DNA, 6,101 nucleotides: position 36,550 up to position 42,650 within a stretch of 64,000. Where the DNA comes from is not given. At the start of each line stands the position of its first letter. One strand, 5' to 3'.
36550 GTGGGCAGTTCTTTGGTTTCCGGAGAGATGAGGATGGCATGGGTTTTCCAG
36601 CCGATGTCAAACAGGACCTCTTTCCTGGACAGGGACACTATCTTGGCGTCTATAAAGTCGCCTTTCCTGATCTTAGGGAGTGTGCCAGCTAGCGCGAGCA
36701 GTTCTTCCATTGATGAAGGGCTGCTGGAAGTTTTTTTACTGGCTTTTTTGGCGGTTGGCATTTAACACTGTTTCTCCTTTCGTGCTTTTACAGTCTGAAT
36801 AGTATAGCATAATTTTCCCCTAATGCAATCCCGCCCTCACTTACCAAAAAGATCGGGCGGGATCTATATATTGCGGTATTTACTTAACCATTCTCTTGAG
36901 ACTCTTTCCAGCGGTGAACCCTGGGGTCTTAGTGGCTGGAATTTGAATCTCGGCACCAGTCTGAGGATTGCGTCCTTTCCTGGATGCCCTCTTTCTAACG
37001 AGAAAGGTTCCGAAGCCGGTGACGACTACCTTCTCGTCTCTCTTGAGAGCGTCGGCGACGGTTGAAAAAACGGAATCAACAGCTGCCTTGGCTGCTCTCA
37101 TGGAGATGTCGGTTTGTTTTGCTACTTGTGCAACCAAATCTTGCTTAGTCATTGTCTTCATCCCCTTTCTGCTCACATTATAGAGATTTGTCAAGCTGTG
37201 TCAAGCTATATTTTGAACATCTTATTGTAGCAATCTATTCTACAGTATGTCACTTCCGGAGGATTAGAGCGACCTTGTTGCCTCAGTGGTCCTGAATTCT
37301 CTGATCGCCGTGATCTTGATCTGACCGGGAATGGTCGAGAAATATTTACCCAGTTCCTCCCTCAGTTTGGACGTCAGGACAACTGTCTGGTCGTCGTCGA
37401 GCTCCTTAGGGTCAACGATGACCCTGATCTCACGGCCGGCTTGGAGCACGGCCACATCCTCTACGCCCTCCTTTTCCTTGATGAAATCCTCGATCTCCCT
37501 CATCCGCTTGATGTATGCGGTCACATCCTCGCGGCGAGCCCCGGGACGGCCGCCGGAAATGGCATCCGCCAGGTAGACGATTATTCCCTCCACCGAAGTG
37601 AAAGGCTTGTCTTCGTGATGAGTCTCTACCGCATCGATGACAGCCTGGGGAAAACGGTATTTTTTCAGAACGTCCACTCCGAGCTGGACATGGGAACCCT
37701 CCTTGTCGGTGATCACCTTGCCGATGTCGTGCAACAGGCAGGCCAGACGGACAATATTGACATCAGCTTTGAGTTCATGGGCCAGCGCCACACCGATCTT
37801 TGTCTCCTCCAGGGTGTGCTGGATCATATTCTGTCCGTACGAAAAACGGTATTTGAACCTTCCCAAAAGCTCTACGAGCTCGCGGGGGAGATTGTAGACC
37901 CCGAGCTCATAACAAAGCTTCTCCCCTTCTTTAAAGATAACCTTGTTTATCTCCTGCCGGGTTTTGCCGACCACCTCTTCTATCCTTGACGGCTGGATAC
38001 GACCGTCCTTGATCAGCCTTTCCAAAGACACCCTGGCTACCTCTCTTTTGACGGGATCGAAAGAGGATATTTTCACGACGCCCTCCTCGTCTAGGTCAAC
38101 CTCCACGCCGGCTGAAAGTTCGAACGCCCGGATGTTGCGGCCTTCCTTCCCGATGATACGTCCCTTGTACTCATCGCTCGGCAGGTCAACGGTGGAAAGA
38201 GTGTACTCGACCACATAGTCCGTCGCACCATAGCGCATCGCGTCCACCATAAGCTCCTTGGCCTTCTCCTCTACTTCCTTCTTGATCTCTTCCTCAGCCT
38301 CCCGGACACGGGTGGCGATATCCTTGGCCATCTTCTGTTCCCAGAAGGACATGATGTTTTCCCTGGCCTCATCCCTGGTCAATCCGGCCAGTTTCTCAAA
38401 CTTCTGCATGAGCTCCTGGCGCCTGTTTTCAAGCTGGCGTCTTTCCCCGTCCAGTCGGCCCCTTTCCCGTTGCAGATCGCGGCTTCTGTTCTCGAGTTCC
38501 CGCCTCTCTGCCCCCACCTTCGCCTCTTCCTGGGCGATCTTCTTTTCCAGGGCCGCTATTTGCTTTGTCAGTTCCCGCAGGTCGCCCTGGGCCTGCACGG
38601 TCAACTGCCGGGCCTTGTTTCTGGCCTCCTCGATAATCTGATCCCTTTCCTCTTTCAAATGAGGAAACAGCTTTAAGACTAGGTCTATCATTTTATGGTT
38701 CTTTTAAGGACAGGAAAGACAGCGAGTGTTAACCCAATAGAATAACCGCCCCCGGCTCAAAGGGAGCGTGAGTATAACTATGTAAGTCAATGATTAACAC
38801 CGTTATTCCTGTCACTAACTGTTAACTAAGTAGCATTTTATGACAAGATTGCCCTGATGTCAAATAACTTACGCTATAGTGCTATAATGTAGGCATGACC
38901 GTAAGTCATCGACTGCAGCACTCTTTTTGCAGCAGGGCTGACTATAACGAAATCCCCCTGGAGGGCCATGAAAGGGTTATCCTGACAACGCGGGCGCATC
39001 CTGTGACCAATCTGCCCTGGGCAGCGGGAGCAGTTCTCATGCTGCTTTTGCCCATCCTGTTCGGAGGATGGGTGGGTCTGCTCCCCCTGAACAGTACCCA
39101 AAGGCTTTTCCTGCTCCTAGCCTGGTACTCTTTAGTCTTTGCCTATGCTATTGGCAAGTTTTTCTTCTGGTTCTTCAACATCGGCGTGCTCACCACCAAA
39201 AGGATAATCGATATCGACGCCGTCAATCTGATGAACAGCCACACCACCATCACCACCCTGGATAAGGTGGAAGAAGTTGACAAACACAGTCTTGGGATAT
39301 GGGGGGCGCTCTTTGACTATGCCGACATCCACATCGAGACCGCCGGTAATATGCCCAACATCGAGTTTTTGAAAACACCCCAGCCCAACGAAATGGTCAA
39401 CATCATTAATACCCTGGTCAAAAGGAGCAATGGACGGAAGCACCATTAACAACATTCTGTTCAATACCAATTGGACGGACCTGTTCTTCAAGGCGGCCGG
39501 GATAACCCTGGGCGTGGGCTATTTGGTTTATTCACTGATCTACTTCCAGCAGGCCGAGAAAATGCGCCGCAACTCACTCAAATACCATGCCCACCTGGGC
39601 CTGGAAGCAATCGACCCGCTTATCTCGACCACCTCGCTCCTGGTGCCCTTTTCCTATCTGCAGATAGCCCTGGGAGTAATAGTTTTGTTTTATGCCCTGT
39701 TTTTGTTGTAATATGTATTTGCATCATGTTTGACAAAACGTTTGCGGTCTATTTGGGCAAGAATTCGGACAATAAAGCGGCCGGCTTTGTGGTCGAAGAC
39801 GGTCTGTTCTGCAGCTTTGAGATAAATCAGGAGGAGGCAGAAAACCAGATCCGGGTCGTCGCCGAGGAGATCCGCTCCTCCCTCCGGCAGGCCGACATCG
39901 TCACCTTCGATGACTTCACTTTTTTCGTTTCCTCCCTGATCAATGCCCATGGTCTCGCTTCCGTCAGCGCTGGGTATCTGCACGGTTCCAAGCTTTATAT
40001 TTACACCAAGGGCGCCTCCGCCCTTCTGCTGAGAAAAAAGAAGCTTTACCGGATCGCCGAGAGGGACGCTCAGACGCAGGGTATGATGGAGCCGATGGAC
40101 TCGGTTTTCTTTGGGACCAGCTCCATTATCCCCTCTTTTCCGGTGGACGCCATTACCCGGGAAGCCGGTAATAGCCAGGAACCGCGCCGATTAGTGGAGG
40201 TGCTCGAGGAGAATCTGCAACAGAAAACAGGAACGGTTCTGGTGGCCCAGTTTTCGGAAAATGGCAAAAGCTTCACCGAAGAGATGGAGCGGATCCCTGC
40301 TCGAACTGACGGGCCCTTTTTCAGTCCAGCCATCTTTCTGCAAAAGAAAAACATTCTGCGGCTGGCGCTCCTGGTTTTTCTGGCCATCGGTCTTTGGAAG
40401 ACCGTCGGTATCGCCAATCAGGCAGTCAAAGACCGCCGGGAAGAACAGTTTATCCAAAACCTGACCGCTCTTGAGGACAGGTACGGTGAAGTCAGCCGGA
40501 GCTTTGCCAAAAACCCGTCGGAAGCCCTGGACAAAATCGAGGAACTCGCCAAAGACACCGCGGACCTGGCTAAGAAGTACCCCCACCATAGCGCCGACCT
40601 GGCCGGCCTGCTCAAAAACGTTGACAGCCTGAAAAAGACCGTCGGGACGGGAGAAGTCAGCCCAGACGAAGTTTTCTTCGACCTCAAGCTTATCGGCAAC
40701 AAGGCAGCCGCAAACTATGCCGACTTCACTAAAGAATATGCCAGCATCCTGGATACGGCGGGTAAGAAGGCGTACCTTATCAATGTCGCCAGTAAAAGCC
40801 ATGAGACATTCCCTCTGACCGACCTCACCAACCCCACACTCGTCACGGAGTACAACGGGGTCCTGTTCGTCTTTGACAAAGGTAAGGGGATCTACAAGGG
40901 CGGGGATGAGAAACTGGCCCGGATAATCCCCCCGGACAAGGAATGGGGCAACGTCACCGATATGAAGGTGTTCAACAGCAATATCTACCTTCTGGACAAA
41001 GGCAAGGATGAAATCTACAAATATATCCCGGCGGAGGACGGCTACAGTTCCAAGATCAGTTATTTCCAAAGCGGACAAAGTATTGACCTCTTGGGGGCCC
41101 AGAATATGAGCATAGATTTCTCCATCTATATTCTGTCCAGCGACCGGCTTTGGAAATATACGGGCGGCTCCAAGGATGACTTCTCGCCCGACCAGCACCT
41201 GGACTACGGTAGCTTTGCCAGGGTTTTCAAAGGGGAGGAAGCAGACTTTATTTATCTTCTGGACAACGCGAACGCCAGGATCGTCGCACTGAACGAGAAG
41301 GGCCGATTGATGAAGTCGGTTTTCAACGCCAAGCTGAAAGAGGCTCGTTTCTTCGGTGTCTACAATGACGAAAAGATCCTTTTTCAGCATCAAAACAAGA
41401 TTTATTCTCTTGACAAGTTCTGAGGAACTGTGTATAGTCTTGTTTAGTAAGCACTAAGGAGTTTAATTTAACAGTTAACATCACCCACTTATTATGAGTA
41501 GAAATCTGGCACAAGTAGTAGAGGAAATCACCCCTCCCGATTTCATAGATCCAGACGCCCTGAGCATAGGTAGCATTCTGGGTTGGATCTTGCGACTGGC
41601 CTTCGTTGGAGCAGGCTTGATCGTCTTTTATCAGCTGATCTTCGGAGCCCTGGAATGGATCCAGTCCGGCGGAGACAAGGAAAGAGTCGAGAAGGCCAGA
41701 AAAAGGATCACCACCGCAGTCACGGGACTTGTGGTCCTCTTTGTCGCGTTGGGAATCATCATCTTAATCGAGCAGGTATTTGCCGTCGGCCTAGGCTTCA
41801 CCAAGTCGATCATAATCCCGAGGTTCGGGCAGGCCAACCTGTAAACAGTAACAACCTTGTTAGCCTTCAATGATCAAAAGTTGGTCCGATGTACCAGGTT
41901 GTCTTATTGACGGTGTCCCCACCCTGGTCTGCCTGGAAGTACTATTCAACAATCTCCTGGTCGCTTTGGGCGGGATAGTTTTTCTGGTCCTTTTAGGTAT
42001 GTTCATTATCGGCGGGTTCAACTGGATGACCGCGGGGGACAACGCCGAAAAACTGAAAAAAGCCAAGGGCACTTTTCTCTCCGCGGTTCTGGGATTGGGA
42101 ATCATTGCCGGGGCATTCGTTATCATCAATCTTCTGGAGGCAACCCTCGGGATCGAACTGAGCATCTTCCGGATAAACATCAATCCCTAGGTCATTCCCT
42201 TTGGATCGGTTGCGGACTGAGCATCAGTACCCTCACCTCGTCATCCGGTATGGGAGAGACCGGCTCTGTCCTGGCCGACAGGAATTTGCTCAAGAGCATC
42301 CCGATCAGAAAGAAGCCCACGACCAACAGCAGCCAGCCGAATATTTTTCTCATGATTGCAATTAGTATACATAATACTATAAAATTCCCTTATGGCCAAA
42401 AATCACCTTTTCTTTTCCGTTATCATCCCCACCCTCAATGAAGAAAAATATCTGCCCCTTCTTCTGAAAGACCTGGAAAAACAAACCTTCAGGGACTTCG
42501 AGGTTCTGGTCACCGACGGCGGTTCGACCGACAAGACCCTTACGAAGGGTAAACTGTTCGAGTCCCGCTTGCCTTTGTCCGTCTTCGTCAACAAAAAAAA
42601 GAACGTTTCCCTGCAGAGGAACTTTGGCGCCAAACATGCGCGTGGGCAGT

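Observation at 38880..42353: Membrane-protein operon ending in a second pilin-like pair: candidate cell-surface module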

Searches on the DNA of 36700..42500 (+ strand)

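Call 98: search_rna_families(source=window, start=36700, end=42500, threshold=evalue, max_evalue=0.1)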
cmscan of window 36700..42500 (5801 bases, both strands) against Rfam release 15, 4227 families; matches with E-value up to 0.1: 0.
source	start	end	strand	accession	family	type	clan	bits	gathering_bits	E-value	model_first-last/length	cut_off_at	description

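Call 99: search_rna_families(source=L027, start=8700, end=9300, threshold=evalue, max_evalue=0.1)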
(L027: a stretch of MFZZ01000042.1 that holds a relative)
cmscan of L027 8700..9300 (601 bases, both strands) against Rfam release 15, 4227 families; matches with E-value up to 0.1: 1.
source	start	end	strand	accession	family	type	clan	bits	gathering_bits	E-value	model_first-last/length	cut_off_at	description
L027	8983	9102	-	RF00001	5S_rRNA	Gene; rRNA;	CL00113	60.6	38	2.9e-12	1-120/120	no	5S ribosomal RNA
